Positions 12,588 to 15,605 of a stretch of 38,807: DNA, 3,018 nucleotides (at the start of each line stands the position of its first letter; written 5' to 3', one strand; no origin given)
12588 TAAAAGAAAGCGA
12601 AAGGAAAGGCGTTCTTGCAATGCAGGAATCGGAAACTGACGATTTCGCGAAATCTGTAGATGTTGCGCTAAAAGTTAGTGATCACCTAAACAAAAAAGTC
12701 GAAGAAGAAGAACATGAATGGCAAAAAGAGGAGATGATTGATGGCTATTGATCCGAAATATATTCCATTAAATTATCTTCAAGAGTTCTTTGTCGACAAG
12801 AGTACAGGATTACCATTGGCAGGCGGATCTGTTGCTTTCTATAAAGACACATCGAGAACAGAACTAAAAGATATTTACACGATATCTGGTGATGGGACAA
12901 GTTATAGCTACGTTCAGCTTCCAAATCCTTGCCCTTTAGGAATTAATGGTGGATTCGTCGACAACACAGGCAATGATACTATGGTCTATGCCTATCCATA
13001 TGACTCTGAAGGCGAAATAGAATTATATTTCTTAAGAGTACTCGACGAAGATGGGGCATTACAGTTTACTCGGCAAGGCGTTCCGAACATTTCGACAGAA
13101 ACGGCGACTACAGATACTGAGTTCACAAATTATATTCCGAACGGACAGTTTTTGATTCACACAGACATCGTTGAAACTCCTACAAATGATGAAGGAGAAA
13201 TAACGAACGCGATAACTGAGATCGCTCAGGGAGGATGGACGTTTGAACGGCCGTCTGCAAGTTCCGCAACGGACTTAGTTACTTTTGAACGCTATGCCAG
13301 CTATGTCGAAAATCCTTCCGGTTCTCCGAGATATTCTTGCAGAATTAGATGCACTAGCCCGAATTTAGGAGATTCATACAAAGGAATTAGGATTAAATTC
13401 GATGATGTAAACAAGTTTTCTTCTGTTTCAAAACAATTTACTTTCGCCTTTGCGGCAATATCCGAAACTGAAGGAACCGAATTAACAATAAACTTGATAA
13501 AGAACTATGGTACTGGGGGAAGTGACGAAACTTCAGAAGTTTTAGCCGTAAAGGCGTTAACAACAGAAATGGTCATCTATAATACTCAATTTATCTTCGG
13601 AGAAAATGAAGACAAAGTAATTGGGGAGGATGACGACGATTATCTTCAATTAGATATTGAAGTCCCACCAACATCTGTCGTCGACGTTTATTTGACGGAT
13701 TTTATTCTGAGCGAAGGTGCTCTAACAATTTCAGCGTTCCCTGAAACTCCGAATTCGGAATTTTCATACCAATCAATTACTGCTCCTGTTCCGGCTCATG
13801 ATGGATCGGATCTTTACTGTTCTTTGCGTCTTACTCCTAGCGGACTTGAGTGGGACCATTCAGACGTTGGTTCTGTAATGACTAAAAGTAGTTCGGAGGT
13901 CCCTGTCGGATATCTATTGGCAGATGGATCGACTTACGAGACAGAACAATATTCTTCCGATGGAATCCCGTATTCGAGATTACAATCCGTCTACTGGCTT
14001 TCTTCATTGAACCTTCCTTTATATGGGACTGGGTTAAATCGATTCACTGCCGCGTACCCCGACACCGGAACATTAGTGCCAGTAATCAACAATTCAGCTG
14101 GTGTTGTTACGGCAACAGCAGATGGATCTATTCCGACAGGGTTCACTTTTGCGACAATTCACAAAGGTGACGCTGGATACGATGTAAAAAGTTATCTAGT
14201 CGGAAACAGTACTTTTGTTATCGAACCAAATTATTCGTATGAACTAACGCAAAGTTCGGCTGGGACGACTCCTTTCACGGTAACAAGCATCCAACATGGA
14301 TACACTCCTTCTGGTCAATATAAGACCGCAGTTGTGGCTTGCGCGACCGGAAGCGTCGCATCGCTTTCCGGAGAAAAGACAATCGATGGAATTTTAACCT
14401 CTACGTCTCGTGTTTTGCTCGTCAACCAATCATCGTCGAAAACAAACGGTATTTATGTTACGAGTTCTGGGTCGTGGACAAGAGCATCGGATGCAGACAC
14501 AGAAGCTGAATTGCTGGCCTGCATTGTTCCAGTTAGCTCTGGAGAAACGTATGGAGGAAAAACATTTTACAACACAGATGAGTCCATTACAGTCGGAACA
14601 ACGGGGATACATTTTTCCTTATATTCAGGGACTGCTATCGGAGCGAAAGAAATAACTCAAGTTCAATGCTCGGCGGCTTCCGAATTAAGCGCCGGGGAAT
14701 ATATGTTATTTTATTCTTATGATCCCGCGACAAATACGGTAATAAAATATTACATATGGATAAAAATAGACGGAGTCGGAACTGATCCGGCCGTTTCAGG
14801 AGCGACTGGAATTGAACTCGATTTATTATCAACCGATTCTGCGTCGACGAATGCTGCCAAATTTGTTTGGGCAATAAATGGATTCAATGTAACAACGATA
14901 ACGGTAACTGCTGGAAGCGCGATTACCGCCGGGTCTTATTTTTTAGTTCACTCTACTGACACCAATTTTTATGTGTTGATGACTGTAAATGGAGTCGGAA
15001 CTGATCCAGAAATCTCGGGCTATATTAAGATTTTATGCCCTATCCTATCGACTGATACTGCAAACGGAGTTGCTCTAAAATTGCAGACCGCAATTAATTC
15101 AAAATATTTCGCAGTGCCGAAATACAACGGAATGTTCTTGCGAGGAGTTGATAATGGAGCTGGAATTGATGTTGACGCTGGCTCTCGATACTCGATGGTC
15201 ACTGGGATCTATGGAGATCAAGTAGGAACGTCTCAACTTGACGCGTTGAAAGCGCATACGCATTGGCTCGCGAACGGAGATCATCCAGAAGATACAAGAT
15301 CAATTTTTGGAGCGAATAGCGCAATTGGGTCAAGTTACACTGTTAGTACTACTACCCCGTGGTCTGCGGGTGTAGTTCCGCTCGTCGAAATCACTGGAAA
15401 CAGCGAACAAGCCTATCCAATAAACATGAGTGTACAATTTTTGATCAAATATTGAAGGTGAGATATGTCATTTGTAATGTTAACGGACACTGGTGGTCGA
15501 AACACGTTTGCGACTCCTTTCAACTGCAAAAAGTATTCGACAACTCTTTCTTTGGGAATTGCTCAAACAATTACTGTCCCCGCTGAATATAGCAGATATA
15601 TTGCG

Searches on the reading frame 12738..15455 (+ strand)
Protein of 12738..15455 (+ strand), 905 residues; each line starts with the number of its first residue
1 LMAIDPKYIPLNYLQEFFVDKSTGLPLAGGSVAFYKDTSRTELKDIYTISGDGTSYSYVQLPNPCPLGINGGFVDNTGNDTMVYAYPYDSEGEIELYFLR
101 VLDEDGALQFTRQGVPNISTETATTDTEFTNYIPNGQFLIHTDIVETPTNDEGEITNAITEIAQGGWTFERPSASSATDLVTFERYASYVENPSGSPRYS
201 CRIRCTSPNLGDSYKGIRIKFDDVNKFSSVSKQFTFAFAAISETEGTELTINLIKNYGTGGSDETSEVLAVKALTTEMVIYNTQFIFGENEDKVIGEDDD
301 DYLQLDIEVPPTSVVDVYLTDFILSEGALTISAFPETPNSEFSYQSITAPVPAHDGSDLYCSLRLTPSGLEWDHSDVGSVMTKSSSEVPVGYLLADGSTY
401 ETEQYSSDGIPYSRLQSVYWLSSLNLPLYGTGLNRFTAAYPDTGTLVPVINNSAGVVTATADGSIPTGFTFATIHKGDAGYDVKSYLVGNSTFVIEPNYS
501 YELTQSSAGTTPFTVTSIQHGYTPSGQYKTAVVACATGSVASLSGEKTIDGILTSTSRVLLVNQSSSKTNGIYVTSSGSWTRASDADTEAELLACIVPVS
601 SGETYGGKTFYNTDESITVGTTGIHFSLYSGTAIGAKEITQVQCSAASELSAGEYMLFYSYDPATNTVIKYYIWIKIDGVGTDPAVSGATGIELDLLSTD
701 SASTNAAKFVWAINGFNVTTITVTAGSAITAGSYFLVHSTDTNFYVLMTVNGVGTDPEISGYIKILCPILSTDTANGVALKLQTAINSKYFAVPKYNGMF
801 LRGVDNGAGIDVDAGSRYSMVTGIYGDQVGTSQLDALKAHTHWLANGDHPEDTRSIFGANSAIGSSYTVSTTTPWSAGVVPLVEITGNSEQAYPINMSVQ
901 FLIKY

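Call 10: search_protein_families(library=phrogs, proteins=[window:12738-15455:+], max_evalue=0.001)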
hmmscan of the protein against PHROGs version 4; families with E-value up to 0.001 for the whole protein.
window:12738-15455:+ (905 aa): 8 families
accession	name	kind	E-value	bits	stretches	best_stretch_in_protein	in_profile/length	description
phrog_2824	-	head and packaging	5.8e-18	65.3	1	517-623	921-1029/1151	virion structural protein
phrog_27782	-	unknown function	1.2e-17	64.8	1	533-646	170-288/644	-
phrog_16867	-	unknown function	1.1e-16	61.5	1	526-650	72-199/631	-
phrog_11518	-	tail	4e-16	59.4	1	529-628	166-267/812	tail fiber protein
phrog_24595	-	head and packaging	1.4e-13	51.9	1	533-653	49-174/325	virion structural protein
phrog_17264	-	unknown function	7.8e-13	49.4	1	534-647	2-122/147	-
phrog_523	-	tail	3.1e-06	27.2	1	791-864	526-586/673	tail collar fiber protein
phrog_14307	-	unknown function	0.00085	20.1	0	376-405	49-78/137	-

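Call 11: search_protein_families(library=pfam, proteins=[window:12738-15455:+], max_evalue=0.001)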
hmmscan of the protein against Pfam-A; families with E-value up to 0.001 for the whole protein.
window:12738-15455:+ (905 aa): 0 families
